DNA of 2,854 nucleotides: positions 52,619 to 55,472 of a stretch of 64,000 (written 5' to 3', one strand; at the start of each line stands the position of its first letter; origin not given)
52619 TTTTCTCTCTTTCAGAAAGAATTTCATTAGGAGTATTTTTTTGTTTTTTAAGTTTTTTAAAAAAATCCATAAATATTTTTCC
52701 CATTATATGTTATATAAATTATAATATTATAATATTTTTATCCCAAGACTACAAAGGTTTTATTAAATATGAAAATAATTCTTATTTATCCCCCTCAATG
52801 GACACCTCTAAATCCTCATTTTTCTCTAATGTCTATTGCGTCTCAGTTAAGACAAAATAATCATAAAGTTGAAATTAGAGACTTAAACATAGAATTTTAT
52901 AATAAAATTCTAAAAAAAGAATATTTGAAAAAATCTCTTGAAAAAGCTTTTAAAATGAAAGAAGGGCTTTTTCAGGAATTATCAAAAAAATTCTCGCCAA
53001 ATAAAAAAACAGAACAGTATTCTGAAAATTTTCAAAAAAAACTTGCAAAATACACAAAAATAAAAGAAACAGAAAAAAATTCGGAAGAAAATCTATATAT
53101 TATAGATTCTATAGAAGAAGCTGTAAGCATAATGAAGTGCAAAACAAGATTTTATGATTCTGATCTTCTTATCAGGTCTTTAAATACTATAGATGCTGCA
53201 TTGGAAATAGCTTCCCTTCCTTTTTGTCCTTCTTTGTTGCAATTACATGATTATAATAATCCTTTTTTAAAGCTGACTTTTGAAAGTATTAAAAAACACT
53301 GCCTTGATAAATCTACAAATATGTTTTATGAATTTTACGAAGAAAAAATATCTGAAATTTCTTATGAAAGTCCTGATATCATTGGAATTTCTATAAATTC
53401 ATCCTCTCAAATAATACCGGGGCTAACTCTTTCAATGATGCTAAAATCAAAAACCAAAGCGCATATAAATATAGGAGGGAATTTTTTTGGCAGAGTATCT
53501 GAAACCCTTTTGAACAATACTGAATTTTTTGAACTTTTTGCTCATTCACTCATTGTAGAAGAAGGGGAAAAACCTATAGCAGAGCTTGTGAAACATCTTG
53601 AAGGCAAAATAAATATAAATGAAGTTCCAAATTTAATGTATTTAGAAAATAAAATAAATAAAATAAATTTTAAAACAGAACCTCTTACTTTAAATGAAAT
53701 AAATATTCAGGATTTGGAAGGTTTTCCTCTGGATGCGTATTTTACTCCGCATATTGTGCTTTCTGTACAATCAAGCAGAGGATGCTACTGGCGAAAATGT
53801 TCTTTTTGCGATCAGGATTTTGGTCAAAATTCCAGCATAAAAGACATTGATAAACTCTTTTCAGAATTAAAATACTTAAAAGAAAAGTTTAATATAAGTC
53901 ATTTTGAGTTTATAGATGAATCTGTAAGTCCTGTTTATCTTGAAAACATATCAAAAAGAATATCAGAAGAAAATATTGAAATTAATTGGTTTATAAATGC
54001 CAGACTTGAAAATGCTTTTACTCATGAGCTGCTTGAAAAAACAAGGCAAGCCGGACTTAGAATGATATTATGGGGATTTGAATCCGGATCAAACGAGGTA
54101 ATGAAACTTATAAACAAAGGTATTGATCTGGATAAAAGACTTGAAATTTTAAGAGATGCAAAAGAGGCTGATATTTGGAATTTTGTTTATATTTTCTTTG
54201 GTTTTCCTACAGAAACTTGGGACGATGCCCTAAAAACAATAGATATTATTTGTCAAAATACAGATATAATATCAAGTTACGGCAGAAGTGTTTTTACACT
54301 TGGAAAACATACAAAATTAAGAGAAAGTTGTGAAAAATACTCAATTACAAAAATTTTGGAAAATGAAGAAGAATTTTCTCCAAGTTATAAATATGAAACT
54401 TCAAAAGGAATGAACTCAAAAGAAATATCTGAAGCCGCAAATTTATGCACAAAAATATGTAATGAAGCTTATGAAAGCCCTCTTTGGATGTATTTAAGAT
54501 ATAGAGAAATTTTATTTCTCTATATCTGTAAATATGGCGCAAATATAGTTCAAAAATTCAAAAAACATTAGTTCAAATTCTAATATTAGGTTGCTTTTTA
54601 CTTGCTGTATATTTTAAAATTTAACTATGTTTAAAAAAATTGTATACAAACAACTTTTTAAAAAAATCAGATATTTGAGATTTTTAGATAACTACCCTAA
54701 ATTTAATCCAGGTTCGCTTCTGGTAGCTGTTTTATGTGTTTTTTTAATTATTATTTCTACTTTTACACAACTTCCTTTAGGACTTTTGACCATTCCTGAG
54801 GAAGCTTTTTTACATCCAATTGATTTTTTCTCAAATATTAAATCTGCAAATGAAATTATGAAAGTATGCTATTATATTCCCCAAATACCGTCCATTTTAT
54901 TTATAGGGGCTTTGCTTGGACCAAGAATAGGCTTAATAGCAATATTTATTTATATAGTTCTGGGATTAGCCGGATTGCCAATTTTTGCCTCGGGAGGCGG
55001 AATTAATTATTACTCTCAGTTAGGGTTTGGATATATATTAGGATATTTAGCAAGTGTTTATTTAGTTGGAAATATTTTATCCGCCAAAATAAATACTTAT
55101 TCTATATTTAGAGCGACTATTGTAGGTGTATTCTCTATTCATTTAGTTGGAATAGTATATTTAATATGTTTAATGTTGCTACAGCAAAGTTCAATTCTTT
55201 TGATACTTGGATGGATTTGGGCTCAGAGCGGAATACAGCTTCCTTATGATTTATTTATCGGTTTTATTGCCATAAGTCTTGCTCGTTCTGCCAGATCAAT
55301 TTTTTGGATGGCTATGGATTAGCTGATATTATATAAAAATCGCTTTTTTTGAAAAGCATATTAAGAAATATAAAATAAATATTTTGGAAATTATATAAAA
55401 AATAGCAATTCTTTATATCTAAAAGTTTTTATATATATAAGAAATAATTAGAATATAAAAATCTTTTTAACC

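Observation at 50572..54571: Head-to-head pair of colinear 600-aa cobalamin-type radical-SAM paralogues with a co-transcribed coiled-coil protein: candidate uncharacterised modification system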

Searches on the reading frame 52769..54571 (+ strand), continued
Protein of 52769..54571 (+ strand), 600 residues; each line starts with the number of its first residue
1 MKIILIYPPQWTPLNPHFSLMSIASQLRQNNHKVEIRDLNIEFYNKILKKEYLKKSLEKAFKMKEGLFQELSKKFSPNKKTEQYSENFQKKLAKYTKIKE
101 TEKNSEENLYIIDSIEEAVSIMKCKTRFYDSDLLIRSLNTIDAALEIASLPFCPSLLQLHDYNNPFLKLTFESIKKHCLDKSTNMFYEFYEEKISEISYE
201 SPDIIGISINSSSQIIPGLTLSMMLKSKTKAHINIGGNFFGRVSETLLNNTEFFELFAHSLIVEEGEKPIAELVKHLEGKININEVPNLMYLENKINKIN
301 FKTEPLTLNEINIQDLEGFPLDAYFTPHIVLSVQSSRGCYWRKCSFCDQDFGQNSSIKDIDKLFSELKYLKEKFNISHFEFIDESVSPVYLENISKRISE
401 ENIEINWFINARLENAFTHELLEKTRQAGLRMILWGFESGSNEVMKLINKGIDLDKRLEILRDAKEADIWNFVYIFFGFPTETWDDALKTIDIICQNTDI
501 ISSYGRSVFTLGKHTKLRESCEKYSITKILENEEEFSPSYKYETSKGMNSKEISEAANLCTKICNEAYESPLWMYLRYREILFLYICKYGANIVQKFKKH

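Call 28: fold_search(model_id=the predicted structure, library=pdb)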
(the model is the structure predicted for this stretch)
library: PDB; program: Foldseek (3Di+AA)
matches with E <= 10: 1454; with E <= 0.001: 101
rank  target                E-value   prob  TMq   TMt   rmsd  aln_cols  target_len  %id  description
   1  5ul2                  9.0e-17  1.00  0.44  0.36  13.9       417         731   19  Structure of Apo, SeMet-labeled Cobalamin-dependent S-adenosylmethionine radical enzyme OxsB (released 2017-04-19)
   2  5ul3                  1.6e-16  1.00  0.51  0.43   7.1       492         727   16  Structure of Cobalamin-dependent S-adenosylmethionine radical enzyme OxsB with aqua-cobalamin bound (released 2017-04-19)
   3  5ul4                  1.8e-16  1.00  0.50  0.42   5.0       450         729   18  Structure of Cobalamin-dependent S-adenosylmethionine radical enzyme OxsB with aqua-cobalamin and S-adenosylmethionine b (released 2017-04-19)
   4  9ccb                  1.3e-15  1.00  0.43  0.59   9.8       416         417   15  X-ray crystal structure of methyl-coenzyme M reductase glutamine methylase (MgmA) from Methanothermobacter marburgensis  (released 2025-01-01)
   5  6wte_A                3.0e-15  1.00  0.50  0.53   7.9       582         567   13  Structure of radical S-adenosylmethionine methyltransferase, TsrM, from Kitasatospora setae with cobalamin and [4Fe-4S (released 2020-12-23)
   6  6wte_B                9.5e-15  1.00  0.54  0.60   8.2       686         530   13  Structure of radical S-adenosylmethionine methyltransferase, TsrM, from Kitasatospora setae with cobalamin and [4Fe-4S (released 2020-12-23)
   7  6wtf_A                4.4e-14  1.00  0.45  0.50   5.3       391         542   17  Structure of radical S-adenosylmethionine methyltransferase, TsrM, from Kitasatospora setae with tryptophan substrate  (released 2020-12-23)
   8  6wtf_B                1.8e-13  1.00  0.49  0.54   5.8       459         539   15  Structure of radical S-adenosylmethionine methyltransferase, TsrM, from Kitasatospora setae with tryptophan substrate  (released 2020-12-23)
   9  6fd2_A                2.3e-12  1.00  0.48  0.61   6.3       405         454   15  Radical SAM 1,2-diol dehydratase AprD4 in complex with its substrate paromamine (released 2018-01-17)
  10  6fd2_B                4.2e-12  1.00  0.47  0.60   8.6       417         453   14  Radical SAM 1,2-diol dehydratase AprD4 in complex with its substrate paromamine (released 2018-01-17)
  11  9n1d                  6.1e-12  1.00  0.46  0.44   5.5       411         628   16  Crystal structure of CysS from Corallococcus sp. CA054B with 5'-deoxyadenosine and methionine bound (released 2026-01-28)
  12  9n1c                  9.0e-12  1.00  0.44  0.42   5.8       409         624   15  Crystal structure of CysS from Corallococcus sp. CA054B with 5'-deoxyadenosine, methionine, and pantetheinylated 3-ethox (released 2026-01-28)
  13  9n1b                  3.3e-11  1.00  0.43  0.42   5.6       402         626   15  Crystal structure of CysS from Corallococcus sp. CA054B with 5'-deoxyadenosine, methionine, and pantetheinylated 3-metho (released 2026-01-28)
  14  9a6d_A                9.0e-10  1.00  0.40  0.51   7.4       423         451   13  Integrative model of MTAB-YVFG by crosslinking MS and deep learning (released 2024-09-18)
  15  7mjz                  1.2e-09  1.00  0.43  0.56   6.8       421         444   14  The structure of MiaB with pentasulfide bridge (released 2021-09-15)
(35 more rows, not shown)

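Call 29: search_solved_structures(query=A2, max_evalue=0.001)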
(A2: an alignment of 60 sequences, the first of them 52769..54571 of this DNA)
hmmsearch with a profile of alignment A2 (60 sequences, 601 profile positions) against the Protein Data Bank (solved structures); distinct sequences matched with E-value up to 0.001: 3.
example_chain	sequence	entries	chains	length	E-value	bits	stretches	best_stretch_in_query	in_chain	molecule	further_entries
5ul2_A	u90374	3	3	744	6.8e-14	54.5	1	192-478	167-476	OxsB protein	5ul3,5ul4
9ccb_A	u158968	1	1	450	2.8e-08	36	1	261-494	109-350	Radical SAM core domain-containing protein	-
6p78_A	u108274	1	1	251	5.2e-05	25.2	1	330-464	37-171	Queuine lyase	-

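Call 39: search_solved_structures(query=A2, max_evalue=0.001, show_alignments=2)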
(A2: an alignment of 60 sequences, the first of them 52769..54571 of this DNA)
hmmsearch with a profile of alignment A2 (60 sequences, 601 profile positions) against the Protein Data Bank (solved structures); distinct sequences matched with E-value up to 0.001: 3.
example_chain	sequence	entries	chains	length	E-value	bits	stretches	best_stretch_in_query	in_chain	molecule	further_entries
5ul2_A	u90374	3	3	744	6.8e-14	54.5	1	192-478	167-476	OxsB protein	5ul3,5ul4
9ccb_A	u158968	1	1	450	2.8e-08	36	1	261-494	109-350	Radical SAM core domain-containing protein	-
6p78_A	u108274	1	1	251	5.2e-05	25.2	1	330-464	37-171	Queuine lyase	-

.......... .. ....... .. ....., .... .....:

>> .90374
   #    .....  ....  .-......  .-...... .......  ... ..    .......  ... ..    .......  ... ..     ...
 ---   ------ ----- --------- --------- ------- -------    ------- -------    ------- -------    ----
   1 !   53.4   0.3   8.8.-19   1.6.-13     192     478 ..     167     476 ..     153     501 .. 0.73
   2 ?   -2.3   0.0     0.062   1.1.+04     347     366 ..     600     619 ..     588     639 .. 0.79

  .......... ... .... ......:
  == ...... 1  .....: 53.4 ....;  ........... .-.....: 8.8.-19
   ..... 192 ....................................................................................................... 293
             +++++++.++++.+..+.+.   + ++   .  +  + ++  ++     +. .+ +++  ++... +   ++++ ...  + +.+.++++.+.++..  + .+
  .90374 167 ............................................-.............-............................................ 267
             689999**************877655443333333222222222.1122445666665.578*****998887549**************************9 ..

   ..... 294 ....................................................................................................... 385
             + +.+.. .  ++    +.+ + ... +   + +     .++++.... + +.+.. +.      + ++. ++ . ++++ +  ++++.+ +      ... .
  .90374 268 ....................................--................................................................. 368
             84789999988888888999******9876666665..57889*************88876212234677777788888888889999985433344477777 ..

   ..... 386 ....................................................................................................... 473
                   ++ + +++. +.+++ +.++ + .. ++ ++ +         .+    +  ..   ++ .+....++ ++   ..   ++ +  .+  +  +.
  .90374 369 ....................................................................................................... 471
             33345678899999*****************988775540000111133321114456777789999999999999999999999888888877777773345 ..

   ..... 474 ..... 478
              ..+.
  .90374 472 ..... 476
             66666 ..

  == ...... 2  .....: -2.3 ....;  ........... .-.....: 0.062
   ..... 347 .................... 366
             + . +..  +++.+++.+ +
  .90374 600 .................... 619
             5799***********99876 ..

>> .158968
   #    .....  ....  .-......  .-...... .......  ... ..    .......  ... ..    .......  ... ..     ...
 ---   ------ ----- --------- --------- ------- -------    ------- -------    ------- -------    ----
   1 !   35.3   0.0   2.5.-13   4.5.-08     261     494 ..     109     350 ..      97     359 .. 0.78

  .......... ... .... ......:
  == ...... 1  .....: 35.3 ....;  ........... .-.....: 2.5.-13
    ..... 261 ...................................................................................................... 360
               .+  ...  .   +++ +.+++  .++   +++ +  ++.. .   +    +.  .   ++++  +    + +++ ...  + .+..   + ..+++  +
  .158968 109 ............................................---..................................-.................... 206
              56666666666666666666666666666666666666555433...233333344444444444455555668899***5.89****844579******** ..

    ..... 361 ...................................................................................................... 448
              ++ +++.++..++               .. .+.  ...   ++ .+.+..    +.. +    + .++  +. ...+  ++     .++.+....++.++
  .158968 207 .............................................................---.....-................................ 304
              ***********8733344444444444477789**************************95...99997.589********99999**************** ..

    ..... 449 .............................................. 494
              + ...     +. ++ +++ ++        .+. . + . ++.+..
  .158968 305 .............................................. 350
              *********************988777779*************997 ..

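Call 55: search_protein_families(library=padloc, proteins=[window:52769-54571:+], max_evalue=0.01)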
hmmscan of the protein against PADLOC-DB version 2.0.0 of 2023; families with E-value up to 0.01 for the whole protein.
window:52769-54571:+ (600 aa): 0 families

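Call 62: search_protein_families(library=pfam, proteins=[L003:4009-5583:+, L023:3883-4890:-, L076:6469-7686:+, L075:6943-7923:+], max_evalue=0.01)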
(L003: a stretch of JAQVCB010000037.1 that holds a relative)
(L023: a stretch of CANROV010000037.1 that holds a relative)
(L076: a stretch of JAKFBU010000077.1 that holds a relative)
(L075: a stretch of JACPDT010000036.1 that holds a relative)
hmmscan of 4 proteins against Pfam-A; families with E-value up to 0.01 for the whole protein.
L003:4009-5583:+ (524 aa): 2 families
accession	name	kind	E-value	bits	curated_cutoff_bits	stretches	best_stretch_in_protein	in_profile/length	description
PF01476.26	LysM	-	6.6e-07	29.6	20.9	1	472-521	1-43/43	LysM domain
PF20678.2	HV_Gp350_C-term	-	0.0012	18.2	26.4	1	409-470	66-126/442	Herpesvirus Envelope glycoprotein GP350 C-terminal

L023:3883-4890:- (335 aa): 5 families
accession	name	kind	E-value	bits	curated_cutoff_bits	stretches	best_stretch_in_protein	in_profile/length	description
PF00038.26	Filament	-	0.00074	19.7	40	1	186-270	203-284/313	Intermediate filament protein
PF12795.12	MscS_porin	-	0.003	17.6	34.4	1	197-282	75-160/238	Mechanosensitive ion channel porin domain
PF14362.11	DUF4407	-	0.0032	17.2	31.3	1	183-290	131-235/297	Domain of unknown function (DUF4407)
PF24590.1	DUF7615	-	0.004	18.1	27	0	215-266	30-83/106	Domain of unknown function (DUF7615)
PF08614.16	ATG16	-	0.0075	16.9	33.7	1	186-266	81-161/200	Autophagy protein 16 (ATG16)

L076:6469-7686:+ (405 aa): 2 families
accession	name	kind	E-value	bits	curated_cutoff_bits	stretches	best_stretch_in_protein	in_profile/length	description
PF23159.1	WH_Rok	-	1.3e-05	25.7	27.6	0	317-348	6-35/58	Repressor Rok winged helix domain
PF02186.21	TFIIE_beta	-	0.00084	20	28.1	0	320-345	12-31/66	TFIIE beta subunit core domain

L075:6943-7923:+ (326 aa): 0 families

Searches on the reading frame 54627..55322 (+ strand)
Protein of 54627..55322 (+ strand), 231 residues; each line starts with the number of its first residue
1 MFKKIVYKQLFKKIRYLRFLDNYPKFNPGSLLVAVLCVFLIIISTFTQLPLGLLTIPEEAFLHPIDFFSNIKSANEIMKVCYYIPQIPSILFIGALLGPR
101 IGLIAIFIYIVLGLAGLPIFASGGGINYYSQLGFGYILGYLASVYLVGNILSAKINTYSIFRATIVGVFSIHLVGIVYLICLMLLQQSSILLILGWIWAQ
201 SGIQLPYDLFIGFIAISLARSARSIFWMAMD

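Call 4: search_protein_families(library=pfam, proteins=[window:54627-55322:+], max_evalue=0.01)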
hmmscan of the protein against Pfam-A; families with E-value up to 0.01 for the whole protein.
window:54627-55322:+ (231 aa): 1 family
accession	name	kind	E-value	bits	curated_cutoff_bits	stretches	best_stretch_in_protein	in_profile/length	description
PF02632.19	BioY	-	1.4e-20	74.1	25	1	86-223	9-139/140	BioY family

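Call 5: search_protein_families(library=ncbifam, proteins=[window:54627-55322:+], max_evalue=0.01)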
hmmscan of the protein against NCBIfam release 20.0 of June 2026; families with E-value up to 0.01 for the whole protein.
window:54627-55322:+ (231 aa): 0 families

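Call 55: search_protein_families(library=padloc, proteins=[window:54627-55322:+], max_evalue=0.01)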
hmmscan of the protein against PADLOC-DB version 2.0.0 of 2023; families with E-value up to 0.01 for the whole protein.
window:54627-55322:+ (231 aa): 0 families
